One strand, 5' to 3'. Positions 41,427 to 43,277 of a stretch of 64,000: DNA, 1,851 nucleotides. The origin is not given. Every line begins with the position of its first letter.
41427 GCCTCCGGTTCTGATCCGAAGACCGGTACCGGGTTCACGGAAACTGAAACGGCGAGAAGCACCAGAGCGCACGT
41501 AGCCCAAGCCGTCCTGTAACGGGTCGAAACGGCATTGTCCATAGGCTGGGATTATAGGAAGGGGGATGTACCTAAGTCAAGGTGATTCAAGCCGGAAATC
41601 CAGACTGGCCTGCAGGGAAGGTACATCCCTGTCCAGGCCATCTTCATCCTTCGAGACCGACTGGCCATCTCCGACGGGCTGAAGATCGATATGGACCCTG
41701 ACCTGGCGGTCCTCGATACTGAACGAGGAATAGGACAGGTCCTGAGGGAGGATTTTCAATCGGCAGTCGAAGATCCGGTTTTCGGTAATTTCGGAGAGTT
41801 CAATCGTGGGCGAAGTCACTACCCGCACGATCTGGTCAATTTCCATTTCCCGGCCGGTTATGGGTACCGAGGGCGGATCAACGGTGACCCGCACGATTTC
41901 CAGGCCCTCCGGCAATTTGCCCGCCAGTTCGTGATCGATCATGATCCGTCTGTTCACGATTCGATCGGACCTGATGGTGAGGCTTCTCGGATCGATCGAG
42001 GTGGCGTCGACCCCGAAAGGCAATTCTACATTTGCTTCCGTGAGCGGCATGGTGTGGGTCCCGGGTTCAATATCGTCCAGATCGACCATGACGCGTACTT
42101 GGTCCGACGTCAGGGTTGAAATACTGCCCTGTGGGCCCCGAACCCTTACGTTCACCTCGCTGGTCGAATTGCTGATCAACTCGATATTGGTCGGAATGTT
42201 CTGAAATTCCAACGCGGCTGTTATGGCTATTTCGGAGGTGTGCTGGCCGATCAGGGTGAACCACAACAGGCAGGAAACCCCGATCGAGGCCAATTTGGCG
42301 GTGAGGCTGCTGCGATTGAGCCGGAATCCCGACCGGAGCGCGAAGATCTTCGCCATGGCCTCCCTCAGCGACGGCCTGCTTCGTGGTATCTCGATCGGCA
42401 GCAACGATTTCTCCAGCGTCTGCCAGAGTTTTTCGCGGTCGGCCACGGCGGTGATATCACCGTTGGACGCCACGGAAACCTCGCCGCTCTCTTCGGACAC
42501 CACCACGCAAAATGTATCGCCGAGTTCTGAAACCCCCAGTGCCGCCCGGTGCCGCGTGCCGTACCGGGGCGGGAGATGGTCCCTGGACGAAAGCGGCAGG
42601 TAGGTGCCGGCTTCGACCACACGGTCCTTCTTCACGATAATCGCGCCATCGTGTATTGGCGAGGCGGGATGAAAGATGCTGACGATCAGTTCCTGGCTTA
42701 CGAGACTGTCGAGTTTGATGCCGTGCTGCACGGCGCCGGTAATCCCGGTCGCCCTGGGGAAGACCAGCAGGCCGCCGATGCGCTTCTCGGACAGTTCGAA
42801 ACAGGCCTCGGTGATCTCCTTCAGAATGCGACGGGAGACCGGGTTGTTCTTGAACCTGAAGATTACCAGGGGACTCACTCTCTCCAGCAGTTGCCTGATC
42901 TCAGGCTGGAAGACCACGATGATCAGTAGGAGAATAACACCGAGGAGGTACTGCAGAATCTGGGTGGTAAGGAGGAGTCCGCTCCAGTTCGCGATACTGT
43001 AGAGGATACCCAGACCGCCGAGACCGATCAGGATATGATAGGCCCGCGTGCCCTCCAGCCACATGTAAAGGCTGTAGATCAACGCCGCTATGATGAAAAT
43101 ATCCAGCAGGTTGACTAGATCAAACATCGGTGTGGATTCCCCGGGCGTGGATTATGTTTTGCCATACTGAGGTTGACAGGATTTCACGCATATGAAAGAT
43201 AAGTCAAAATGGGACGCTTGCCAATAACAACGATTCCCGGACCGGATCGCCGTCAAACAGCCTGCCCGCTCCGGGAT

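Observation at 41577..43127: Single-polypeptide CdaA-CdaR fusion (c-di-AMP cyclase plus YbbR-domain regulator) adjacent to a PBP5-type D,D-carboxypeptidase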

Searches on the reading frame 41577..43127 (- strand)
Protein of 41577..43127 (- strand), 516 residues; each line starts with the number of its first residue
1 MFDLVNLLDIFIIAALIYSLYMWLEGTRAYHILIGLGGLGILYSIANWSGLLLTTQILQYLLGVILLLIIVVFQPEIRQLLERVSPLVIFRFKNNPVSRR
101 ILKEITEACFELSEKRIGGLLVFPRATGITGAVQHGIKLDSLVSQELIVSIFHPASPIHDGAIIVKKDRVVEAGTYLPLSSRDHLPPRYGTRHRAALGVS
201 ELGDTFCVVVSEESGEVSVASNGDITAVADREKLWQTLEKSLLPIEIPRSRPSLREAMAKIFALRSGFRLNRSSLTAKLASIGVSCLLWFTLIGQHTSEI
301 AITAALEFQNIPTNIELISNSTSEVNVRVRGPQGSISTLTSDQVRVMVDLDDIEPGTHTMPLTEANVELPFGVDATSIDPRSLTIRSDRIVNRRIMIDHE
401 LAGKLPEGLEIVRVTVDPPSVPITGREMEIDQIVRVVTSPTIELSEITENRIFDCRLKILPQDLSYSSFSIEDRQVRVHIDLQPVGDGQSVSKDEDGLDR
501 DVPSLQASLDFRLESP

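Call 3: search_protein_families(library=pfam, proteins=[window:41577-43127:-], max_evalue=0.01)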
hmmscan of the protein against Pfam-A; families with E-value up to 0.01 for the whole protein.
window:41577-43127:- (516 aa): 3 families
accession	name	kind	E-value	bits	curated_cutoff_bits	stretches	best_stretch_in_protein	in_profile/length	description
PF02457.21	DAC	-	5.8e-37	126.3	27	1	107-224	2-118/119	DisA bacterial checkpoint controller nucleotide-binding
PF07949.17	YbbR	-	4.3e-15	56.2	22.3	2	402-478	9-79/81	YbbR-like protein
PF19293.4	CdaA_N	-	0.0001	22.8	23.8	1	2-77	5-81/81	CdaA N-terminal transmembrane domain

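Call 4: search_protein_families(library=ncbifam, proteins=[window:41577-43127:-], max_evalue=0.01)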
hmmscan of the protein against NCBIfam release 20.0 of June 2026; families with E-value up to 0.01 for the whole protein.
window:41577-43127:- (516 aa): 5 families
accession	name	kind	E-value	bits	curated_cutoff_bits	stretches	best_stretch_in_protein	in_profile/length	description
TIGR00159.1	TIGR00159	equivalog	4e-58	196.7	188.8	1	5-242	12-250/254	diadenylate cyclase CdaA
NF038328.1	c-di-AMP_CdaS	exception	4.9e-37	127.4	225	1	103-227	65-189/191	sporulation-specific diadenylate cyclase CdaS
NF038327.1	c-di-AMP_CdaM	exception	1.5e-29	102.9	225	1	60-242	7-193/196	diadenylate cyclase CdaM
NF010009.0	PRK13482.1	equivalog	1.4e-05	24.4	201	1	114-244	31-157/357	DNA integrity scanning diadenylate cyclase DisA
NF041371.1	Diadnylcyc_Halo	equivalog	0.00054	19.4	430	1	160-230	194-266/270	diadenylate cyclase DacZ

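Call 5: find_homologous_proteins(query=window:41577-43127:-, max_evalue=0.00001)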
Query window:41577-43127:- (516 aa): 2125 proteins with E <= 0.00001 among 8000 candidates; the best 120 are listed.
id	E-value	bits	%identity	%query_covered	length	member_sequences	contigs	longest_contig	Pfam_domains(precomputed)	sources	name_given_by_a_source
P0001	0.0e+0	1081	97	100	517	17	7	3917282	PF02457.22,PF07949.18,PF19293.5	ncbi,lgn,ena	-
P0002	0.0e+0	1013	90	100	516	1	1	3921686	PF02457.22,PF07949.18,PF19293.5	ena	-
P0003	2.7e-288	975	87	100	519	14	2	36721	PF02457.22,PF07949.18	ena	-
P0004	6.2e-284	960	85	100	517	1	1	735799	PF02457.22,PF07949.18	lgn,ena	-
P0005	1.4e-283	959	85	100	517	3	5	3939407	PF02457.22,PF07949.18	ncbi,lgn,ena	-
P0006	3.1e-283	958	85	100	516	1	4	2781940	PF02457.22,PF07949.18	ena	-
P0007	5.0e-283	957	85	100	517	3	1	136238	PF02457.22,PF07949.18,PF19293.5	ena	-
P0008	6.8e-283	957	85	100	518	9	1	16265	PF02457.22,PF07949.18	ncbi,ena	-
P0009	3.9e-282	954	85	100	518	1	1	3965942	PF02457.22,PF07949.18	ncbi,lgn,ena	-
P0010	5.8e-282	954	85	100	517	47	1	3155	PF02457.22,PF07949.18,PF19293.5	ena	-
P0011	1.6e-281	952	85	100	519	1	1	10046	PF02457.22,PF07949.18,PF19293.5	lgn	-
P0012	2.6e-281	952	85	100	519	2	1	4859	PF02457.22,PF07949.18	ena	-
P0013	7.1e-281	950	85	100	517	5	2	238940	PF02457.22,PF07949.18,PF19293.5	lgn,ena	-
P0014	3.7e-279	944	84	100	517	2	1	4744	PF02457.22,PF07949.18,PF19293.5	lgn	-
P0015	8.1e-279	943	84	100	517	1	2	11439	PF02457.22,PF07949.18,PF19293.5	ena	-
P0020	5.5e-278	941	84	100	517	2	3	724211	PF02457.22,PF07949.18,PF19293.5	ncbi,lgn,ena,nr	ncbi:MAG: TIGR00159 family protein [Gemmatimonadetes bacterium]|nr:TIGR00159 family protein [Gemmati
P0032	2.6e-169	582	54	97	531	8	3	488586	PF02457.22,PF07949.18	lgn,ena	-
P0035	2.9e-161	556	55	93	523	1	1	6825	PF02457.22,PF07949.18,PF19293.5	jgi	jgi:uncharacterized protein (TIGR00159 family)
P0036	8.1e-148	511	48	95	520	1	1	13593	PF02457.22,PF07949.18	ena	-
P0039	2.9e-145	503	51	88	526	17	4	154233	PF02457.22,PF07949.18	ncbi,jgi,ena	-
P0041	1.1e-144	501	49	95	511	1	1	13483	PF02457.22,PF07949.18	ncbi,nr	ncbi:MAG: TIGR00159 family protein [Candidatus Latescibacteria bacterium]|nr:TIGR00159 family protei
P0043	7.5e-140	485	51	88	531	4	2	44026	PF02457.22,PF07949.18,PF19293.5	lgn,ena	-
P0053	1.8e-67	246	36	71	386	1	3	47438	PF02457.22,PF19293.5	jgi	jgi:uncharacterized protein (TIGR00159 family)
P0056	4.7e-67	245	32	86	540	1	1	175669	PF02457.22,PF07949.18,PF01476.27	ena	-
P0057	5.6e-67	245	36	73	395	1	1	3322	PF02457.22,PF19293.5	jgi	jgi:uncharacterized protein (TIGR00159 family)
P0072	1.7e-64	236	35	71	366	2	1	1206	PF02457.22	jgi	jgi:uncharacterized protein (TIGR00159 family)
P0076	7.5e-64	234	36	71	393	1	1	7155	PF02457.22,PF19293.5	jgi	jgi:uncharacterized protein (TIGR00159 family)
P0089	5.7e-61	225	34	74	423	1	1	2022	PF02457.22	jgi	jgi:uncharacterized protein (TIGR00159 family)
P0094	2.1e-59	220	35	72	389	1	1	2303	PF02457.22,PF19293.5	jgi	jgi:uncharacterized protein (TIGR00159 family)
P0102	4.1e-58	215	36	69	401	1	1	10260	PF02457.22,PF07949.18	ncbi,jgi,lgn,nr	ncbi:MAG: diadenylate cyclase [Polyangia bacterium]|jgi:uncharacterized protein (TIGR00159 family)|n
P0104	7.1e-58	215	36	69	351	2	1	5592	PF02457.22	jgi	jgi:uncharacterized protein (TIGR00159 family)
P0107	2.0e-56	210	35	71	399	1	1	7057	PF02457.22,PF19293.5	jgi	jgi:uncharacterized protein (TIGR00159 family)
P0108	1.3e-54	204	32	74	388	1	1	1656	PF02457.22,PF19293.5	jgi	jgi:uncharacterized protein (TIGR00159 family)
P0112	1.2e-50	191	36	63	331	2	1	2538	PF02457.22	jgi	jgi:uncharacterized protein (TIGR00159 family)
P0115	1.2e-47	181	28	88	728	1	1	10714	PF02457.22,PF07949.18,PF19293.5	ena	-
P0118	4.3e-46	176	38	43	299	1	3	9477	PF02457.22,PF19293.5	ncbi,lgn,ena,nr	ncbi:MAG TPA: TIGR00159 family protein [Clostridiales bacterium]|nr:TIGR00159 family protein [Clostr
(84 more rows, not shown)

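Call 21: search_solved_structures(query=window:41577-43127:-, max_evalue=1, show_alignments=2)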
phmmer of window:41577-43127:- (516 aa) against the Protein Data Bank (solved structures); distinct sequences matched with E-value up to 1: 19.
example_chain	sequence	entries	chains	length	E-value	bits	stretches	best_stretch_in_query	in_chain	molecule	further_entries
9g69_C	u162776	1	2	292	1.1e-38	136.4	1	5-244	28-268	Diadenylate cyclase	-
9g0g_A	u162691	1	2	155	3.7e-33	118.2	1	99-240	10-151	Cyclic di-AMP synthase CdaA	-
6huw_A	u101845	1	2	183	3.8e-33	118.2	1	98-240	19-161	Diadenylate cyclase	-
8ogk_A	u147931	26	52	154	3.9e-33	118.2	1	99-239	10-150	Cyclic di-AMP synthase CdaA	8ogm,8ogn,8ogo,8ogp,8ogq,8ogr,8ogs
7ojs_H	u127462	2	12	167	5.4e-33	117.7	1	99-240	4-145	Cyclic di-AMP synthase CdaA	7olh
6gyw_A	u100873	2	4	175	7.7e-33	117.2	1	99-227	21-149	Diadenylate cyclase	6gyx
6gyy_A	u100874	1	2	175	2.8e-32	115.4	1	99-227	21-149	Diadenylate cyclase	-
6hvl_A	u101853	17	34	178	5.3e-31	111.1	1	100-253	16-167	Diadenylate cyclase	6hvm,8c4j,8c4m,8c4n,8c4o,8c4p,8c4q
4rv7_A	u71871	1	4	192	7.5e-31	110.6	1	100-253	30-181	Diadenylate cyclase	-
8ofo_AAA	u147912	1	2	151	7.7e-31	110.6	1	104-239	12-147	Diadenylate cyclase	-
6hvn_A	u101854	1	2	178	9.6e-30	107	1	100-253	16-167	Diadenylate cyclase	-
7dfx_A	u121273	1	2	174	8e-29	103.9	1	98-242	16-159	DAC domain-containing protein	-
7dg0_A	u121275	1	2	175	8.1e-29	103.9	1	98-242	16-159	DAC domain-containing protein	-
8ofg_A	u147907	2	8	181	1.1e-27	100.1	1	99-245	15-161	Diadenylate cyclase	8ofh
7l8n_A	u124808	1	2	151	3e-27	98.7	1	102-226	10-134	Diadenylate cyclase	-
2l3u_A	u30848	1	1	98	0.05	15.6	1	308-387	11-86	YbbR family protein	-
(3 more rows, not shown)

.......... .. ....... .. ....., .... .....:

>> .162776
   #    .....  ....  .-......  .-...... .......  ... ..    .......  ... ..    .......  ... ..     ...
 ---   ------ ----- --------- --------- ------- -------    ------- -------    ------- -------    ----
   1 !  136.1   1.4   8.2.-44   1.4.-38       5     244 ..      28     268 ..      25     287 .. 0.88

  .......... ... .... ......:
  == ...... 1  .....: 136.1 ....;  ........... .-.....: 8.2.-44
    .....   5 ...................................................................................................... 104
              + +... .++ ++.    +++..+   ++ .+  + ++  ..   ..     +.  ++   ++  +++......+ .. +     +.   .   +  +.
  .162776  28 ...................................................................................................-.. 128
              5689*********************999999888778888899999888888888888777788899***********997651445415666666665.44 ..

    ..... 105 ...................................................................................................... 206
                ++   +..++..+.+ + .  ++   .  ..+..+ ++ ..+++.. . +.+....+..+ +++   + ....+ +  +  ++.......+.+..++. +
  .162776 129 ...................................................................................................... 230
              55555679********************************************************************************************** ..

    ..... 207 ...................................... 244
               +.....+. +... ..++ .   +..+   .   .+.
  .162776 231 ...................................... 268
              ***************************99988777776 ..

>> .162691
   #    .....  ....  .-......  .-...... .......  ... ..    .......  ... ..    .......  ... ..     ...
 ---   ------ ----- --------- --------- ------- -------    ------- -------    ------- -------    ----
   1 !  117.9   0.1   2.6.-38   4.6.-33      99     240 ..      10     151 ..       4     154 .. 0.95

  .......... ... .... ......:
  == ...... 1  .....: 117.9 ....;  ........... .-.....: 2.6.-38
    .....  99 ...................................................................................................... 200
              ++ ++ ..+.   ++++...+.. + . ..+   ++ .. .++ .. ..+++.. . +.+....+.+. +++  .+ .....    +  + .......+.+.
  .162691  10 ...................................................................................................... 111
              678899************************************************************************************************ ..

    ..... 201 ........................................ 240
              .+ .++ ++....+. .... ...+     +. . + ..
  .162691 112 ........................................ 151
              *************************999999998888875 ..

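Call 23: find_related_loci(query=A1, collection=genome_contigs, flank=8000)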
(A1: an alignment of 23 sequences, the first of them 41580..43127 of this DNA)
Query A1 (516 aa) in genome_contigs; peptide patterns used: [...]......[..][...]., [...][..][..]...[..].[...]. (x = any residue, [..] = any of these).
600 stretches matched a pattern (row limit reached: there are more); 598 encode a relative of the query (tblastn E <= 1e-3); the best 80 are kept; 80 distinct loci.
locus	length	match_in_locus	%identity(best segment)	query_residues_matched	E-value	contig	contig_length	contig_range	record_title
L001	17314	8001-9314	41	6-459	3e-90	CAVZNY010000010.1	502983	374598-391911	MAG: uncultured delta proteobacterium isolate MFD02979.bin.2.8 genome assembly, contig: contig_19684, whole genome shotg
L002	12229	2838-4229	33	5-483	6e-78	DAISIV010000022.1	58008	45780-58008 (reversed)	MAG TPA_asm: Deltaproteobacteria bacterium isolate CTOTU7678 NODE_1088_length_58008_cov_8.993322, whole genome shotgun s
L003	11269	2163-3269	37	6-385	7e-68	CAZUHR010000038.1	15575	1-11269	MAG TPA_asm: uncultured Desulfobacteraceae bacterium isolate binchicken_co129_132 genome assembly, contig: NODE_11307_le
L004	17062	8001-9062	35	6-370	6e-67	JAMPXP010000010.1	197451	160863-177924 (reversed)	MAG: Desulfobacula sp. isolate R2F_R2FSRR_metabat.38 R2F_C26, whole genome shotgun sequence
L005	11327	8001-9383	30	2-477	1e-66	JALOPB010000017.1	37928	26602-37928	MAG: Desulfobacterales bacterium isolate Prado118 scaffold_2965, whole genome shotgun sequence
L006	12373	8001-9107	34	6-385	4e-66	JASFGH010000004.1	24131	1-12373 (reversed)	MAG: Desulfobacterales bacterium isolate D0606U02metaG_Bin_318 D0606U02metaG_FD_scaffold_45_c1, whole genome shotgun seq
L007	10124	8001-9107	34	6-385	1e-65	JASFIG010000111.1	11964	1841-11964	MAG: Desulfobacterales bacterium isolate D0608S12metaG_Bin_143 D0608S12metaG_FD_scaffold_558_c1, whole genome shotgun se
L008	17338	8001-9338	31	2-438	2e-65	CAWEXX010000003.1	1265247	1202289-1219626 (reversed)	MAG: Bryobacterales bacterium isolate MFD05513.bin.2.190 genome assembly, contig: contig_5216, whole genome shotgun sequ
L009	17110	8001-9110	33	6-385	5e-65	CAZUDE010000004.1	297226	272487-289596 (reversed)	MAG TPA_asm: uncultured Desulfobacula sp. isolate binchicken_co191_106 genome assembly, contig: NODE_23_length_297226_co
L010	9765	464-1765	30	4-457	5e-64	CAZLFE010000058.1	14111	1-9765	MAG TPA_asm: uncultured Nitrospiraceae bacterium isolate binchicken_co325_89 genome assembly, contig: NODE_1300_length_1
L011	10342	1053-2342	31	6-440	7e-63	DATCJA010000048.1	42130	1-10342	MAG TPA_asm: Vicinamibacterales bacterium isolate SMAG_U7873 k141_2671169, whole genome shotgun sequence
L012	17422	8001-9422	31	1-488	2e-62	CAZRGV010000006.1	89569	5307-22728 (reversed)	MAG TPA_asm: uncultured Isosphaeraceae bacterium isolate SRP290908_co1_27 genome assembly, contig: NODE_234_length_89569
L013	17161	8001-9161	35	2-385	2e-61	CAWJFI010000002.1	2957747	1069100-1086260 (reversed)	MAG: uncultured Acidobacteriota bacterium isolate MFD09222.bin.1.96 genome assembly, contig: contig_42306, whole genome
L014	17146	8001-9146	34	2-380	4e-61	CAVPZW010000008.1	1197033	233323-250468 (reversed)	MAG: uncultured Acidobacteriota bacterium isolate MFD03726.bin.1.208 genome assembly, contig: contig_74030, whole genome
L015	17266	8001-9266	30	2-438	2e-60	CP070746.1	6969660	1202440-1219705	MAG: Desulfobacterales bacterium isolate bin36 chromosome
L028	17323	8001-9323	30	6-462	1e-54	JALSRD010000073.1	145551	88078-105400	MAG: Desulfobacterales bacterium isolate 356-308_metabat1_scaf2bin.028 356-308_scaffold_39_c1, whole genome shotgun sequ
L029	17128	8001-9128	34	4-393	1e-53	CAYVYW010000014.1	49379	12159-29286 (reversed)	MAG TPA_asm: uncultured Geobacteraceae bacterium isolate SRP220891_co2_354 genome assembly, contig: NODE_974_length_4937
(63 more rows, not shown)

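Call 26: find_encoding_contigs(protein=window:41577-43127:-, flank=10000, max_places=4)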
Protein window:41577-43127:- (516 aa): no gene with exactly this product is on record in the collection.

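Call 27: find_encoding_contigs(protein=P0001, flank=10000, max_places=3)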
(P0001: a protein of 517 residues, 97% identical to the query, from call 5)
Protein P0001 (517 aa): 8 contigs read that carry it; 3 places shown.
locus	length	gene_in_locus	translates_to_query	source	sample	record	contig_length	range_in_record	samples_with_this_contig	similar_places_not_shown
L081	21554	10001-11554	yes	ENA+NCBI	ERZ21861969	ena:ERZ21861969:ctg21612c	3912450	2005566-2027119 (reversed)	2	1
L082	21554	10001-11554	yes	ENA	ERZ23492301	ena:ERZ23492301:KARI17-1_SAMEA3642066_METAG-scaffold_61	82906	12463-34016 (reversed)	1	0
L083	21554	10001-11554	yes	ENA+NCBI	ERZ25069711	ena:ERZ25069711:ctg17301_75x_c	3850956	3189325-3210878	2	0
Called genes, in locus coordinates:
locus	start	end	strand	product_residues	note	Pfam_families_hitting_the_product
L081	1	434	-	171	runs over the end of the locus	PF00156:Pribosyltran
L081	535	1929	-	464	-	PF01171:ATP_bind_3, PF11734:TilS_C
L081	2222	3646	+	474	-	PF00324:AA_permease, PF13520:AA_permease_2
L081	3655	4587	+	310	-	PF01544:CorA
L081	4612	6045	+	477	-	PF13416:SBP_bac_8, PF01547:SBP_bac_1, PF13343:SBP_bac_6, PF13531:SBP_bac_11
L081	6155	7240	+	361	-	PF00005:ABC_tran, PF13304:AAA_21 (faint), PF08402:TOBE_2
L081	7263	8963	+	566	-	PF00528:BPD_transp_1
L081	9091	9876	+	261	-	PF04367:DUF502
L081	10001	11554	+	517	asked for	PF19293:CdaA_N (weak), PF02457:DAC, PF07949:YbbR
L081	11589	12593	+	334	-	PF00768:Peptidase_S11, PF13354:Beta-lactamase2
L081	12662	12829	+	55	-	-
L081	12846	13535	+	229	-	PF13709:DUF4159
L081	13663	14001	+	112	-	PF23432:DUF7118 (weak)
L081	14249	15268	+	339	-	PF02653:BPD_transp_2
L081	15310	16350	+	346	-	PF00532:Peripla_BP_1 (weak), PF13407:Peripla_BP_4, PF13458:Peripla_BP_6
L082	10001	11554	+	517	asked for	PF19293:CdaA_N (weak), PF02457:DAC, PF07949:YbbR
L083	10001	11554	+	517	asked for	PF19293:CdaA_N (weak), PF02457:DAC, PF07949:YbbR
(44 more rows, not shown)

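Call 28: find_encoding_contigs(protein=P0032, flank=8000, max_places=2)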
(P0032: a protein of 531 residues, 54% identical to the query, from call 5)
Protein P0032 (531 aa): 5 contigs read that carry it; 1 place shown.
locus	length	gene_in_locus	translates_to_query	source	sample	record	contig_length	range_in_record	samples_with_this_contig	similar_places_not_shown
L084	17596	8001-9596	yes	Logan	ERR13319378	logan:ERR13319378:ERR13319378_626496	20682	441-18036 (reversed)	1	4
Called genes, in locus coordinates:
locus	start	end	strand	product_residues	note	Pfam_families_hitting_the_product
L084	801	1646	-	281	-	PF05721:PhyH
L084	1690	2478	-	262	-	PF05721:PhyH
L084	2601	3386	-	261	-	PF06452:CBM9_1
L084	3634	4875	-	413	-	PF13378:MR_MLE_C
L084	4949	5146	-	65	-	-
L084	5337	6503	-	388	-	PF02746:MR_MLE_N, PF13378:MR_MLE_C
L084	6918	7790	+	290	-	PF01435:Peptidase_M48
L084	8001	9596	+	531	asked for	PF02457:DAC, PF07949:YbbR (weak)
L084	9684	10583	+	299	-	PF00768:Peptidase_S11, PF13354:Beta-lactamase2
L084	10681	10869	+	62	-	-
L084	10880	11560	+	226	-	PF13709:DUF4159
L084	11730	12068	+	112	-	PF23432:DUF7118 (weak)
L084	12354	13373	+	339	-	PF02653:BPD_transp_2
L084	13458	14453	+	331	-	PF00532:Peripla_BP_1, PF13407:Peripla_BP_4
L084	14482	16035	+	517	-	PF00005:ABC_tran, PF13304:AAA_21 (faint), PF00005:ABC_tran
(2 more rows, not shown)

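Call 29: find_encoding_contigs(protein=P0039, flank=8000, max_places=2)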
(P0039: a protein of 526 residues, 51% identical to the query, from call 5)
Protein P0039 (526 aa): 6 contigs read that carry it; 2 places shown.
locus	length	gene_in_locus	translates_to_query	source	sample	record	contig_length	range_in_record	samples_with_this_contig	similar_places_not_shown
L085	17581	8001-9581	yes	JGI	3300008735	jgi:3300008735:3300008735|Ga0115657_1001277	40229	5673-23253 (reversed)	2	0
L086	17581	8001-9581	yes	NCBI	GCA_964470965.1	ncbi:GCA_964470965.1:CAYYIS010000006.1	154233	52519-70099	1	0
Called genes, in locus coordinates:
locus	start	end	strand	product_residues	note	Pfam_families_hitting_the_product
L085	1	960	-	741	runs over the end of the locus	PF00664:ABC_membrane, PF00005:ABC_tran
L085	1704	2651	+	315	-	PF01544:CorA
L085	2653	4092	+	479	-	PF01547:SBP_bac_1, PF13531:SBP_bac_11, PF13416:SBP_bac_8, PF13343:SBP_bac_6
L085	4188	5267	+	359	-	PF00005:ABC_tran, PF13304:AAA_21 (faint), PF08402:TOBE_2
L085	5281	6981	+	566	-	PF00528:BPD_transp_1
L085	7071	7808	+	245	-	PF04367:DUF502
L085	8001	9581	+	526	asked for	PF02457:DAC, PF07949:YbbR (weak)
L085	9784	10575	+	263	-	PF00768:Peptidase_S11, PF13354:Beta-lactamase2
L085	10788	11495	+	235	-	PF13709:DUF4159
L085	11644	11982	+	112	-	-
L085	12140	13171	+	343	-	PF02653:BPD_transp_2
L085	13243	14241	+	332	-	PF00532:Peripla_BP_1 (weak), PF13407:Peripla_BP_4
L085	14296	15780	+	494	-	PF00005:ABC_tran, PF13304:AAA_21 (faint), PF00005:ABC_tran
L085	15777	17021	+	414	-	PF07690:MFS_1, PF11700:ATG22, PF07690:MFS_1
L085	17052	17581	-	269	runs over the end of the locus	PF00753:Lactamase_B (faint)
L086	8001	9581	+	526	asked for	PF02457:DAC, PF07949:YbbR (weak)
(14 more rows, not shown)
